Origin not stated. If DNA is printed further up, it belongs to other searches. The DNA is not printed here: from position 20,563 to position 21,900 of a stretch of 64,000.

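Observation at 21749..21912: Stand-alone sRNA candidate with a consensus promoter, a rho-independent terminator and an exposed anti-SD-like CCUCC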

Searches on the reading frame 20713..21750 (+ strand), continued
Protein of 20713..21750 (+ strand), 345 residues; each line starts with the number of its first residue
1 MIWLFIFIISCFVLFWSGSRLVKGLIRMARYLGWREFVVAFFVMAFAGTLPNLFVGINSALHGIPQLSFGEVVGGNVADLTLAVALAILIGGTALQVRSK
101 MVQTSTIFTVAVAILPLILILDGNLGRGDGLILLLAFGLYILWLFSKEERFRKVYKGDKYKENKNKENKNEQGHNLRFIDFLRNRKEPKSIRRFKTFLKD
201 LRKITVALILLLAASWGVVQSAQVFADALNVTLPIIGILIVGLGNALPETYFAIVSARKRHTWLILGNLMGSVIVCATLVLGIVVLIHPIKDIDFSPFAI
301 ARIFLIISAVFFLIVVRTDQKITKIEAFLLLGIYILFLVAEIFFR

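Call 78: find_encoding_contigs(protein=P0015, flank=1500, max_places=4)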
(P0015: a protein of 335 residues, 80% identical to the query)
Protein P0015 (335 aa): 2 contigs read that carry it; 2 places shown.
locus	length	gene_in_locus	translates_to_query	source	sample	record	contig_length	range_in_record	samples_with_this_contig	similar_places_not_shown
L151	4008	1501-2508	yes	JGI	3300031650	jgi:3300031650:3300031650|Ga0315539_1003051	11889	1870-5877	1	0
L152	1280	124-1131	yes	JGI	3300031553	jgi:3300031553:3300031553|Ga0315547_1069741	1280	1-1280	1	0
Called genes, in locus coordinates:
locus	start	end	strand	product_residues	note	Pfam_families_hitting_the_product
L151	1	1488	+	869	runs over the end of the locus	PF00690:Cation_ATPase_N, PF00122:E1-E2_ATPase, PF00702:Hydrolase, PF13246:Cation_ATPase, PF08282:Hydrolase_3 (faint), PF00689:Cation_ATPase_C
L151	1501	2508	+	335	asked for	PF01699:Na_Ca_ex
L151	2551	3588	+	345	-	PF02646:RmuC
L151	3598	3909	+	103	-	PF00829:Ribosomal_L21p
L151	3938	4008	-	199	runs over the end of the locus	PF21176:RecR_HhH, PF01751:Toprim, PF13662:Toprim_4, PF21175:RecR_C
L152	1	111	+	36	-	?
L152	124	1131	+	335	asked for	PF01699:Na_Ca_ex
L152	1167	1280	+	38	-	?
